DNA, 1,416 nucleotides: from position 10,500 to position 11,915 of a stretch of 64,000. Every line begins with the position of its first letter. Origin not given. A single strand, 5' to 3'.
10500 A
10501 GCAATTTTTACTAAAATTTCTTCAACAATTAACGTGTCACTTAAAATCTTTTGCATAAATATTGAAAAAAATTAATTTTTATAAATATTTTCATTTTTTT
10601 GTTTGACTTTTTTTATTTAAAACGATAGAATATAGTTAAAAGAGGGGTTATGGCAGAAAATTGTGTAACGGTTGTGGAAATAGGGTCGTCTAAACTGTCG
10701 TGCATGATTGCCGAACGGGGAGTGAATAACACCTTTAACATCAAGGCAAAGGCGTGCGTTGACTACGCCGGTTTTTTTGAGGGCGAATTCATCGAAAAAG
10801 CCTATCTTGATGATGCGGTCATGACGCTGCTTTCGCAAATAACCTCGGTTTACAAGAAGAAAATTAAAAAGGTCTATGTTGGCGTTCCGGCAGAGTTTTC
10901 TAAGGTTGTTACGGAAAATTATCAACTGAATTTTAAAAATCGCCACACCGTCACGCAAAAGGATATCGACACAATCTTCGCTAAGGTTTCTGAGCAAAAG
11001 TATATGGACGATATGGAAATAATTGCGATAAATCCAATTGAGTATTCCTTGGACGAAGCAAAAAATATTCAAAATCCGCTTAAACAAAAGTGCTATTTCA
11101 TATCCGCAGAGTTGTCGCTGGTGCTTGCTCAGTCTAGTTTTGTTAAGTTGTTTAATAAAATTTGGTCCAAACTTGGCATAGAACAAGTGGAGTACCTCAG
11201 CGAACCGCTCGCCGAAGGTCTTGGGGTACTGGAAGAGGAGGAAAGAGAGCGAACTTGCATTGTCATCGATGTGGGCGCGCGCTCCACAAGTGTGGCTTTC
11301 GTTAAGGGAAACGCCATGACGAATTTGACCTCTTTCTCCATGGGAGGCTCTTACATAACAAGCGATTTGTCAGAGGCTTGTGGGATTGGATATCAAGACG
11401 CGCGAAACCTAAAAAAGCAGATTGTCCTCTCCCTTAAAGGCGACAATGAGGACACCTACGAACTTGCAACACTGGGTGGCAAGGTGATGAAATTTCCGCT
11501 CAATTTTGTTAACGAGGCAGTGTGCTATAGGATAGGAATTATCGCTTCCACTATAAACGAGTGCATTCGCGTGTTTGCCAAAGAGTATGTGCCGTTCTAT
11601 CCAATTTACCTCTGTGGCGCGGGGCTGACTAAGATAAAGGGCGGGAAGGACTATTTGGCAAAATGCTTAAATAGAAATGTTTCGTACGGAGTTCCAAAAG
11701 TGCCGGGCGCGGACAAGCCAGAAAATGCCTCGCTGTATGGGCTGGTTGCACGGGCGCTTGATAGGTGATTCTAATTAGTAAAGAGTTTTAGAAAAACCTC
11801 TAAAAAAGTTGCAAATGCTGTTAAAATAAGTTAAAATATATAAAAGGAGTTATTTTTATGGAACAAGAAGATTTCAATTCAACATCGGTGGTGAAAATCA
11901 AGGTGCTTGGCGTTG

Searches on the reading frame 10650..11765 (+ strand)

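Call 56: search_protein_families(library=pfam, proteins=[window:10650-11765:+], max_evalue=0.00001)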
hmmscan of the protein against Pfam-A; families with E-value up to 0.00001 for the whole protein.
window:10650-11765:+ (372 aa): 2 families
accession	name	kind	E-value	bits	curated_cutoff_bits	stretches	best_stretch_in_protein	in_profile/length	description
PF14450.12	FtsA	-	1.2e-16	61.7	31.8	1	204-364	1-127/127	Cell division protein FtsA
PF02491.25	SHS2_FTSA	-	6.9e-09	36.4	25.4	1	87-158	7-78/79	SHS2 domain inserted in FTSA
